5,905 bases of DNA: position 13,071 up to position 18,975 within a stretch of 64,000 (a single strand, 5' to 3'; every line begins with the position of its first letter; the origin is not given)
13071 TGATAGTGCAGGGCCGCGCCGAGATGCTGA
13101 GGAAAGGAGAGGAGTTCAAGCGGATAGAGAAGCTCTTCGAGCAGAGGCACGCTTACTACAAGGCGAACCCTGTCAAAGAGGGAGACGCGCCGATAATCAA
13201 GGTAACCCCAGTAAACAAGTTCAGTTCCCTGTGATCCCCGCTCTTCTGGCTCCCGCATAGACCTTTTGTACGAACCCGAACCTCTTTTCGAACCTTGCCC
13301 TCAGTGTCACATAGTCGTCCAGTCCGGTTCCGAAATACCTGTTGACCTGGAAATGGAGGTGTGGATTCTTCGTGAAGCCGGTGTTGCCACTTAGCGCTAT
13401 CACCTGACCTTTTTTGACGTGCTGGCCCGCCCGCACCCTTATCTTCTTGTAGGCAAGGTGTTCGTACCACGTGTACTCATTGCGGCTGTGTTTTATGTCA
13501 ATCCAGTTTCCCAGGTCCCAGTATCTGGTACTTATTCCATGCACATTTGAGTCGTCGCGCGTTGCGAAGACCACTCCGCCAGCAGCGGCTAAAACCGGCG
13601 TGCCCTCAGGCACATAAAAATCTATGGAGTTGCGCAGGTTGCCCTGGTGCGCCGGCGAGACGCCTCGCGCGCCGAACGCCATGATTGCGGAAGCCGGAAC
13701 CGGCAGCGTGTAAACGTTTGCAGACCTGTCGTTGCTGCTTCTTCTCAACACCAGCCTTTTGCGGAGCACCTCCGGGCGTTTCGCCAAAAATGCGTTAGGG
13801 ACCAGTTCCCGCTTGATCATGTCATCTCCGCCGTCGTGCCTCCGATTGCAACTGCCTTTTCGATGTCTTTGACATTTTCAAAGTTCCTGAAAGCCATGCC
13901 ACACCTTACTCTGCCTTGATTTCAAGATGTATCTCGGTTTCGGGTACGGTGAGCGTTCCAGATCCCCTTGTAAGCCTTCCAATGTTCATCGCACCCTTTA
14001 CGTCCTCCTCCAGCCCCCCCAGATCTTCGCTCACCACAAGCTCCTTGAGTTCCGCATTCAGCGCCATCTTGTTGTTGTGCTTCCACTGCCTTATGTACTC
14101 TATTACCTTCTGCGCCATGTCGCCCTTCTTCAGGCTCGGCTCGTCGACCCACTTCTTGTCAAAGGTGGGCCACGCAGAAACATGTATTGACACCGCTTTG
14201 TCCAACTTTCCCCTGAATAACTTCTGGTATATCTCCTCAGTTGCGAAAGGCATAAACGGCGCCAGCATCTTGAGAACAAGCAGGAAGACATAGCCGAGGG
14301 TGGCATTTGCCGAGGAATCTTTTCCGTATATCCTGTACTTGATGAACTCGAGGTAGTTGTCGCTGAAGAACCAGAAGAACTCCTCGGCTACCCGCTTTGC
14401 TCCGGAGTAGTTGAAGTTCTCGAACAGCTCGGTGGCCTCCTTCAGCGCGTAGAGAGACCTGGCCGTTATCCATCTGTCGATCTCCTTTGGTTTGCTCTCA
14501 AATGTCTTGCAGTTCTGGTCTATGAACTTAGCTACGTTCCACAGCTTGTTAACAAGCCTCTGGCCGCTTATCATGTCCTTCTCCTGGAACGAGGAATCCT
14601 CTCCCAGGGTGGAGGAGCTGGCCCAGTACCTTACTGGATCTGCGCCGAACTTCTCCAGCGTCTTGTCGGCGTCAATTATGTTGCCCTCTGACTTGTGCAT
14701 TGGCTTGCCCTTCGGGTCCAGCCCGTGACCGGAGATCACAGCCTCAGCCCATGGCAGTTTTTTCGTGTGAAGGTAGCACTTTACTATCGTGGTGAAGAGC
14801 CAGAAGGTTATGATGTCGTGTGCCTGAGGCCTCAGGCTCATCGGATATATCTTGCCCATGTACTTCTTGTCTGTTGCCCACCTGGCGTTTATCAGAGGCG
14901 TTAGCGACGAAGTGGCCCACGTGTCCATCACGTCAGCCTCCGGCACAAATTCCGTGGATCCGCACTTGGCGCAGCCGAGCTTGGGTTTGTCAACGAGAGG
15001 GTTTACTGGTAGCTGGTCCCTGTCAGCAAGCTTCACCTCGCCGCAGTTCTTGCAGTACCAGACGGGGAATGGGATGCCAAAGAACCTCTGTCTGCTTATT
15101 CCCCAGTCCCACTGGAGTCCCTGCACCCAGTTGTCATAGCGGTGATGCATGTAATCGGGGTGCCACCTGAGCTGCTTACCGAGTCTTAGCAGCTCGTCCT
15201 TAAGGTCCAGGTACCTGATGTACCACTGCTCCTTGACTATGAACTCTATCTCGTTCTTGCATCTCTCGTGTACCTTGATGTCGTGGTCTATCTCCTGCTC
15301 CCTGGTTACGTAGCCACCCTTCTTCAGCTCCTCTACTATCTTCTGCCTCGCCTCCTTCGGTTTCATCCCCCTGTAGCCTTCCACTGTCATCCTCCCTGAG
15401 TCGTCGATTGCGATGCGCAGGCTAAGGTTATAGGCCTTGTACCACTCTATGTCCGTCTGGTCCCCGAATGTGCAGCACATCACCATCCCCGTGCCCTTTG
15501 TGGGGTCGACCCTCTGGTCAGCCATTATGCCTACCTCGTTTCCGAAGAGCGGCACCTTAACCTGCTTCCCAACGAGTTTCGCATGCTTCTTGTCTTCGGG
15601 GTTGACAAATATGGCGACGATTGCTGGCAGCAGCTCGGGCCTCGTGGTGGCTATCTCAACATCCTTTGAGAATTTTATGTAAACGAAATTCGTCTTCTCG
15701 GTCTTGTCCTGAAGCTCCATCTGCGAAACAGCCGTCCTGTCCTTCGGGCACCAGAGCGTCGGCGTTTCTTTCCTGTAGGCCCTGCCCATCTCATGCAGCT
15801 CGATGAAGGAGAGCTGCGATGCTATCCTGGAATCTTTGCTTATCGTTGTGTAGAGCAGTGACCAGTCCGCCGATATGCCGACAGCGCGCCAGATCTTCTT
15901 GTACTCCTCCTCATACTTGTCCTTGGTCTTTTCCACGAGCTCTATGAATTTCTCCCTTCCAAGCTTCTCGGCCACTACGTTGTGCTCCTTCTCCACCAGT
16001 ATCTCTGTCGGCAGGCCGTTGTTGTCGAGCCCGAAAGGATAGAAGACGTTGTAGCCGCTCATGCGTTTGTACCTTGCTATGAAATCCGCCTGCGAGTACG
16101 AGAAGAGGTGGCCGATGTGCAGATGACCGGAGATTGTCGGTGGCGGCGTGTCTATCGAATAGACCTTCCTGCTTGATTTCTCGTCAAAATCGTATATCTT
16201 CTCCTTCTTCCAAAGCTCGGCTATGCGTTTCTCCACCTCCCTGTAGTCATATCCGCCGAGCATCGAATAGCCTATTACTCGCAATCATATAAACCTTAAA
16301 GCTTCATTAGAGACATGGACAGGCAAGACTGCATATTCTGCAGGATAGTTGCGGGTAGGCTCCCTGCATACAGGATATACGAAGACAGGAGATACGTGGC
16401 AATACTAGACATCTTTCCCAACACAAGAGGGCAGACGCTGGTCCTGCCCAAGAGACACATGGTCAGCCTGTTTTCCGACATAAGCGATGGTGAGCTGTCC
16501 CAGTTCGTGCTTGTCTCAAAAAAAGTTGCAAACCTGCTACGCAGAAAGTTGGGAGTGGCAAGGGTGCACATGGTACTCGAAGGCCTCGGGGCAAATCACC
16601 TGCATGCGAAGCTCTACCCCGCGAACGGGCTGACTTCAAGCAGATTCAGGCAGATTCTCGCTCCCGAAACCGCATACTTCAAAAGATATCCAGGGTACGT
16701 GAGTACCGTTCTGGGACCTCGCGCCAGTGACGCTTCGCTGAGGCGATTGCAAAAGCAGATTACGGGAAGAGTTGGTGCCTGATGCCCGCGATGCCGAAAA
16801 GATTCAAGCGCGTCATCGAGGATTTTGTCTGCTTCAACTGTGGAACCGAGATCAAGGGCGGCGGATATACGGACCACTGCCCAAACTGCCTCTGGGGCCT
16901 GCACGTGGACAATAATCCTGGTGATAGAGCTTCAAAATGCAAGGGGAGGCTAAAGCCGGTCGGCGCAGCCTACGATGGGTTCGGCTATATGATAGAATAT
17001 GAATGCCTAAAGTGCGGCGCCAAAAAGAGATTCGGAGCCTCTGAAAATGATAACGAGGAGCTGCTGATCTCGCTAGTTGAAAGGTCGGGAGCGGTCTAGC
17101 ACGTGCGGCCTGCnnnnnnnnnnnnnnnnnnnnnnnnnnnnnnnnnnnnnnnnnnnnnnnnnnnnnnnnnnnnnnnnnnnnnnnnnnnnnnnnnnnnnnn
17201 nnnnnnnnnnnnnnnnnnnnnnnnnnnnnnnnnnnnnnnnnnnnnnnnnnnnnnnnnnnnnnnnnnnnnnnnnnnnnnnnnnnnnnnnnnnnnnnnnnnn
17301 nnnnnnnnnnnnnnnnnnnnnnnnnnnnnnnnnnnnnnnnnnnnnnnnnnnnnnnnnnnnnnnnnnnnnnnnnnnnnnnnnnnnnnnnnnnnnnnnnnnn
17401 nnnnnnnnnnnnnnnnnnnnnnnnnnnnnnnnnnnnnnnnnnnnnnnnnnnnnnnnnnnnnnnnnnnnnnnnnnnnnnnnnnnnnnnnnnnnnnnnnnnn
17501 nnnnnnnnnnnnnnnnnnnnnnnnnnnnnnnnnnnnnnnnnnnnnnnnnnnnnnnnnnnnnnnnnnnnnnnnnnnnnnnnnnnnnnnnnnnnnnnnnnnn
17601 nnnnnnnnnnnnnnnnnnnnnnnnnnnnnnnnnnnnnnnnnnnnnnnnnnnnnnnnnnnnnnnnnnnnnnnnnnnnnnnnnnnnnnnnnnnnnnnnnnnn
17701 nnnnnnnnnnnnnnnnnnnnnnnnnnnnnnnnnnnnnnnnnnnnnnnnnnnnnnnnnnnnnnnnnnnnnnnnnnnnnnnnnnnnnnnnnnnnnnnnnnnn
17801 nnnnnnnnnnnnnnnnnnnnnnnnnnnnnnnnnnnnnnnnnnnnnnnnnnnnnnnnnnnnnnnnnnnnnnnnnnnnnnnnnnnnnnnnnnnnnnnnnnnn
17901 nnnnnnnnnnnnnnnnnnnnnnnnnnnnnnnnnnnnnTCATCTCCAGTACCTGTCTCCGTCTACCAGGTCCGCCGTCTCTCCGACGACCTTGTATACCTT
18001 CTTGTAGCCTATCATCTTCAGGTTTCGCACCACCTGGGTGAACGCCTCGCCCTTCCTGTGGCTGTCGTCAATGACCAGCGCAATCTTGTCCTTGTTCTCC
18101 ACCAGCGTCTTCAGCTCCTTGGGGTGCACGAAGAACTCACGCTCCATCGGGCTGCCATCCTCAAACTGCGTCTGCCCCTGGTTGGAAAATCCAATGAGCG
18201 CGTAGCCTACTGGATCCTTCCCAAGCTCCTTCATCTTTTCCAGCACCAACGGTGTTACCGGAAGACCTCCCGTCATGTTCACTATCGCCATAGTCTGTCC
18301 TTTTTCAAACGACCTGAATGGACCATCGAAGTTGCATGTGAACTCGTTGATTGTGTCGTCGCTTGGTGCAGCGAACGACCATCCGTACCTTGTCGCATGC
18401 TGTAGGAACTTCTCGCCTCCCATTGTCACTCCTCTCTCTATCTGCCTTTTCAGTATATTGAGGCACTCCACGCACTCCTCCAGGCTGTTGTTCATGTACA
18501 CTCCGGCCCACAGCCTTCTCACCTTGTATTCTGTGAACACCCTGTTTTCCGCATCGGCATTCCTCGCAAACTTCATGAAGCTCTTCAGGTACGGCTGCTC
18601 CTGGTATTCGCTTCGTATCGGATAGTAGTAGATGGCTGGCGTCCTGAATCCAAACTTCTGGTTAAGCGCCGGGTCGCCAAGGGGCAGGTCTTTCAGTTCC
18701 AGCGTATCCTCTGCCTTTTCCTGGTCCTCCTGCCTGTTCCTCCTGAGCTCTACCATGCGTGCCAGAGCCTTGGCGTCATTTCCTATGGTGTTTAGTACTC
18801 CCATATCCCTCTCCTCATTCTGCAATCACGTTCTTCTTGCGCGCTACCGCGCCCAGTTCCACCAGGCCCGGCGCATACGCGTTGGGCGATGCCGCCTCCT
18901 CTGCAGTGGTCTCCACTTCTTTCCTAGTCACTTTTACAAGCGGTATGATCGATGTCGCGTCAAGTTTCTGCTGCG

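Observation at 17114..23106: Six-gene coupled operon of five helical-domain + PRTase-like paralogs interleaved with LOG/SLOG domains, not assignable to a known system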

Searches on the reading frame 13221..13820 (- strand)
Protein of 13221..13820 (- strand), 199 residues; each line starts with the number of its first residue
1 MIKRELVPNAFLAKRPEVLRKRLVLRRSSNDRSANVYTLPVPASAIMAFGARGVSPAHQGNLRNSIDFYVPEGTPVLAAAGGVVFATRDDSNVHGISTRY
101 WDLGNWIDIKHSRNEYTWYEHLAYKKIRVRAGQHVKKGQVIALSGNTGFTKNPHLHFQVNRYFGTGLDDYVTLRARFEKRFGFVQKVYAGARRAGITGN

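Call 95: search_protein_families(library=pfam, proteins=[window:13221-13820:-], max_evalue=0.00001)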
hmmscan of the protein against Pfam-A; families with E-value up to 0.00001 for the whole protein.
window:13221-13820:- (199 aa): 1 family
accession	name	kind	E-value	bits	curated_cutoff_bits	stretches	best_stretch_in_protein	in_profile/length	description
PF01551.29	Peptidase_M23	-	3.5e-23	82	28.7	1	64-161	4-89/96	Peptidase family M23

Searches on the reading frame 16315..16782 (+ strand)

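Call 36: search_protein_families(library=pfam, proteins=[window:16315-16782:+], max_evalue=0.1)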
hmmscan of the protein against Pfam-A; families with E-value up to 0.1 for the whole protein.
window:16315-16782:+ (155 aa): 2 families
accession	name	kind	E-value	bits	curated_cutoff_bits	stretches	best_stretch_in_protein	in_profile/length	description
PF01230.28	HIT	-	1.3e-10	42.2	21.5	1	16-88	4-75/98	HIT domain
PF11969.13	DcpS_C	-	2.6e-06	28.3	24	1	6-78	2-73/114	Scavenger mRNA decapping enzyme C-term binding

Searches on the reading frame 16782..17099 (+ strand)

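Call 36: search_protein_families(library=pfam, proteins=[window:16782-17099:+], max_evalue=0.1)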
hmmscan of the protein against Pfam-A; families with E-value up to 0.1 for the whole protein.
window:16782-17099:+ (105 aa): 5 families
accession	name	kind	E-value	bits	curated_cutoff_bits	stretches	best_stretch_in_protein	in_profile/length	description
PF12647.12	RNHCP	-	6e-24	84.3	24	1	13-95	2-89/90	RNHCP domain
PF12773.13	DZR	-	0.00011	22.8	27.3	1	14-37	12-31/45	Double zinc ribbon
PF08209.17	Sgf11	-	0.0035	17.3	26.4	1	13-37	3-27/33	Sgf11 (transcriptional regulation protein)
PF23455.1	DUF7129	-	0.0037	17.4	30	0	72-83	11-22/45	Domain of unknown function (DUF7129)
PF13248.11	Zn_ribbon_3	-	0.038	13.9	27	0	14-24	16-26/26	zinc-ribbon domain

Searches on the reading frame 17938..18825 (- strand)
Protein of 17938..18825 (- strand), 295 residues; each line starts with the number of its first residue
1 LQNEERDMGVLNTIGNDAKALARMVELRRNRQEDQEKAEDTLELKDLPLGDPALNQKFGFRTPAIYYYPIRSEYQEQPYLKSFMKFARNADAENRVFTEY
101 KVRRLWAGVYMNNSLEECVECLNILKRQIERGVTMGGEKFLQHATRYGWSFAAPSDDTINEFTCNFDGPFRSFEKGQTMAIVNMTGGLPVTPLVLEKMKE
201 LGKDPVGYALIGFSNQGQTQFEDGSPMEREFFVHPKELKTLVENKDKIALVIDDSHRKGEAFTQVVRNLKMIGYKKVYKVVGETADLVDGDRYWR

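Call 3: search_protein_families(library=pfam, proteins=[window:17938-18825:-], max_evalue=1)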
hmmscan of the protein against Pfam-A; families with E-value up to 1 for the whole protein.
window:17938-18825:- (295 aa): 0 families

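Call 4: search_protein_families(library=ncbifam, proteins=[window:17938-18825:-], max_evalue=1)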
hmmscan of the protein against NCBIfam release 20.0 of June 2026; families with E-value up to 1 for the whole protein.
window:17938-18825:- (295 aa): 0 families

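Call 5: search_protein_families(library=padloc, proteins=[window:17938-18825:-], max_evalue=1)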
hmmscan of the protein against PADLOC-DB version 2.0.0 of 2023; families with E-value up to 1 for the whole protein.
window:17938-18825:- (295 aa): 0 families

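Call 7: find_homologous_proteins(query=window:17938-18825:-)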
Query window:17938-18825:- (295 aa): 2 proteins with E <= 0.001 among 698 candidates.
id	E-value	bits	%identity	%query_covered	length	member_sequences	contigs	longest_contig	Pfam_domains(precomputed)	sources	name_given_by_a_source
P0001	1.5e-110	387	64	91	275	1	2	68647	-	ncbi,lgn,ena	-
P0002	3.1e-105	370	100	56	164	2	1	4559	-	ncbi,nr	ncbi:MAG: hypothetical protein JRM99_07015, partial [Nitrososphaerota archaeon]|nr:hypothetical prot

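Call 22: search_protein_families(library=pfam, alignment_id=A2, max_evalue=0.1)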
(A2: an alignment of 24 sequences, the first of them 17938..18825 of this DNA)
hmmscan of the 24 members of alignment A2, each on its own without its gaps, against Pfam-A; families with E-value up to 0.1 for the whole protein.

A. member 1, window:17938-18825:- (295 aa): 0 families

B. families by the number of members that match (of 24 scanned): 6 families
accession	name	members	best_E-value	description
PF00156.33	Pribosyltran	16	2.3e-09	Phosphoribosyl transferase domain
PF14681.12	UPRTase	2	0.00063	Uracil phosphoribosyltransferase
PF04872.18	Pox_L5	1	0.0055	Poxvirus L5 protein family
PF15609.12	PRTase_2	1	0.034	Phosphoribosyl transferase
PF11612.13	T2SSJ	1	0.064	Type II secretion system (T2SS), protein J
PF21195.4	EGF_C8A_B_C6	1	0.078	Complement components C8A/B/C6, EGF-like domain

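Call 24: find_related_loci(query=A3, collection=genome_contigs, flank=10000)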
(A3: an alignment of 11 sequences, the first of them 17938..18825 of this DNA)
Query A3 (295 aa) in genome_contigs; peptide patterns used: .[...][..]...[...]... (x = any residue, [..] = any of these).
36 stretches matched a pattern; 1 encode a relative of the query (tblastn E <= 1e-3); 1 distinct loci.
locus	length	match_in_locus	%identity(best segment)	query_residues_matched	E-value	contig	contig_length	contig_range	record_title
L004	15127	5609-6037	23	115-272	5e-5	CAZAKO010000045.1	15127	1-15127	MAG TPA_asm: uncultured bacterium isolate SRP098346_co1_289 genome assembly, contig: NODE_4353_length_15127_cov_133.6230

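Call 26: find_related_loci(query=A3, collection=metagenome_contigs, flank=10000)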
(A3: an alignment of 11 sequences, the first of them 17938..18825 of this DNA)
Query A3 (295 aa) in metagenome_contigs; peptide patterns used: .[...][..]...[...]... (x = any residue, [..] = any of these).
49 stretches matched a pattern; 2 encode a relative of the query (tblastn E <= 1e-3); 2 distinct loci.
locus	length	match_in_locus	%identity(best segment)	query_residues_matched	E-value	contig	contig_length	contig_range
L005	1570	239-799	34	95-281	2e-37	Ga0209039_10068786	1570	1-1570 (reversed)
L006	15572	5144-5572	23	115-272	6e-5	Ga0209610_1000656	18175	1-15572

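Call 27: find_homologous_proteins(query=A2, max_evalue=0.001)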
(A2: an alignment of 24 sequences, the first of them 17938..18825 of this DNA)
Query A2 (24 sequences) (295 aa, profile of the alignment): 4 proteins with E <= 0.001 among 3827 candidates.
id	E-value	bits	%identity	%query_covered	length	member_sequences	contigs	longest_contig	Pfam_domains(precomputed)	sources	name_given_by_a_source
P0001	3.0e-73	264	64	91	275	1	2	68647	-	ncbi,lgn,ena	-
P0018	3.5e-50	189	28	34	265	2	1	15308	PF00156.34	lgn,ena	-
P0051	1.8e-42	164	29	26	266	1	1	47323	-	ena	-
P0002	6.4e-18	83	100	56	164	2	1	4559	-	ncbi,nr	ncbi:MAG: hypothetical protein JRM99_07015, partial [Nitrososphaerota archaeon]|nr:hypothetical prot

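Call 28: find_encoding_contigs(protein=P0051, flank=10000, max_places=3)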
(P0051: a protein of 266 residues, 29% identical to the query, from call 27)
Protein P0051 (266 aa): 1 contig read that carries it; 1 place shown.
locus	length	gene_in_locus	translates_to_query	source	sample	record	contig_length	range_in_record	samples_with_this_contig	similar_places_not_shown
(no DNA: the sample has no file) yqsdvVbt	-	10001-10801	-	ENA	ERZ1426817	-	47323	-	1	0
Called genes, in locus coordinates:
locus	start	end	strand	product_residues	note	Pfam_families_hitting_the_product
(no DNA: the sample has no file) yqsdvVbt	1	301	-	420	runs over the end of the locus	-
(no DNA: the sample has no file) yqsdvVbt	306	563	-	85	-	-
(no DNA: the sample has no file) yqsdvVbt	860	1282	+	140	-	-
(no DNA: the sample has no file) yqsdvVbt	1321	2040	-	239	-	-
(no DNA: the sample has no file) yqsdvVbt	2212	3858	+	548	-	PF03109:ABC1, PF01636:APH (faint), PF00069:Pkinase (weak), PF27536:UbiB_helical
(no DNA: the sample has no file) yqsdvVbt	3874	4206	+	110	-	-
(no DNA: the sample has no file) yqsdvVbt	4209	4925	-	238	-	-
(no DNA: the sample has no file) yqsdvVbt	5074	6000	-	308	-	PF00892:EamA, PF06800:Sugar_transport (weak), PF00892:EamA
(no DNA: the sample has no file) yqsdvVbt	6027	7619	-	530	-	-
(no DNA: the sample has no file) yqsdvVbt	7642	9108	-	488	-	PF13522:GATase_6, PF13537:GATase_7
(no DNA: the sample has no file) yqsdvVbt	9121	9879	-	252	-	-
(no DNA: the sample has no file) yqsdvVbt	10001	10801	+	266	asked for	-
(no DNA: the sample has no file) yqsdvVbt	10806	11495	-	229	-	PF01207:Dus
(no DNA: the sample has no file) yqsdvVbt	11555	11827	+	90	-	PF00313:CSD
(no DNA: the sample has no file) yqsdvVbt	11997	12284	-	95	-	PF01938:TRAM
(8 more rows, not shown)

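Call 70: find_related_loci(query=A3, collection=viral_contigs, flank=8000)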
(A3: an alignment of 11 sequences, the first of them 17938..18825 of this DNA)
Query A3 (295 aa) in viral_contigs; peptide patterns used: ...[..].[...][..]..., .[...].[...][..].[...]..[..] (x = any residue, [..] = any of these).
29 stretches matched a pattern, but none encodes a relative of the query by tblastn (E <= 1e-3).

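Call 92: list_cluster_members(proteins=[P0001, P0052, P0003, P0004, P0007, P0010, P0039, P0041, P0018, P0009])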
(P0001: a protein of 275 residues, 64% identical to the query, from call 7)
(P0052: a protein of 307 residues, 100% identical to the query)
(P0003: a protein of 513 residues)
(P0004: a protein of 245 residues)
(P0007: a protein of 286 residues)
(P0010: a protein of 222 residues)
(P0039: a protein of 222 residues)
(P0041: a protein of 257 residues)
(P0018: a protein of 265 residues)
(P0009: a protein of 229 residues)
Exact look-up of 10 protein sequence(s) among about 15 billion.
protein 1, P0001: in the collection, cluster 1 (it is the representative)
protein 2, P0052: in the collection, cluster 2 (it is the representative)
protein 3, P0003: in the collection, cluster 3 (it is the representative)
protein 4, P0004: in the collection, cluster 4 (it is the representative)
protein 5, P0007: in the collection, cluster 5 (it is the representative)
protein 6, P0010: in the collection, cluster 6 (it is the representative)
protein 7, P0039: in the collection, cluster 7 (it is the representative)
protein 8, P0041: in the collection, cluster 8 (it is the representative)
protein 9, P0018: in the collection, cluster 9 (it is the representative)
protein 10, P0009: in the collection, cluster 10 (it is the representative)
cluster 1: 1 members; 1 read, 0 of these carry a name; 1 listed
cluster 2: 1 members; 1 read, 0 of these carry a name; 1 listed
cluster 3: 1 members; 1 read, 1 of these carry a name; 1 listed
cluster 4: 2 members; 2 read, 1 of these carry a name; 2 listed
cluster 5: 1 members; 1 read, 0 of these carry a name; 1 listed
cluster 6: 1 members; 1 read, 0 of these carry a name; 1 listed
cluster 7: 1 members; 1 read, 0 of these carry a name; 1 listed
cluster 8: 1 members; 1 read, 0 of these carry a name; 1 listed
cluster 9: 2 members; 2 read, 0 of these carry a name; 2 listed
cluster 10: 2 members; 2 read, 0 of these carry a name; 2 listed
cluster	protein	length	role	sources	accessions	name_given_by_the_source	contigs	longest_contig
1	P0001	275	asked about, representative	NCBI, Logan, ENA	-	-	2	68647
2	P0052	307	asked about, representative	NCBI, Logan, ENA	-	-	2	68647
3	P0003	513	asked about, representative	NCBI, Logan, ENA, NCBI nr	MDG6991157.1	MAG: phosphoribosyltransferase [Nitrososphaerota archaeon] | phosphoribosyltransferase [Nitrososphaerota archaeon]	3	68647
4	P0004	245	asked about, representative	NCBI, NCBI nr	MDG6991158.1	MAG: phosphoribosyltransferase [Nitrososphaerota archaeon] | phosphoribosyltransferase [Nitrososphaerota archaeon]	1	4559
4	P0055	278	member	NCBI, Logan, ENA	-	-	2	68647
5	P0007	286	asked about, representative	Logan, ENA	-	-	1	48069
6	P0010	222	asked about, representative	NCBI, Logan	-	-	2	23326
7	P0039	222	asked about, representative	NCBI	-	-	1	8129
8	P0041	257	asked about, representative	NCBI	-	-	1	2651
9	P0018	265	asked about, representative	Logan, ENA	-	-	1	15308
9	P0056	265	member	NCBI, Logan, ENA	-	-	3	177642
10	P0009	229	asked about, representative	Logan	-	-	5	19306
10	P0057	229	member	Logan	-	-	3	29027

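Call 99: search_protein_families(library=phrogs, proteins=[window:17938-18825:-], max_evalue=0.01)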
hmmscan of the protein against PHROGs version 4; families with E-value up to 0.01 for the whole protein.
window:17938-18825:- (295 aa): 0 families
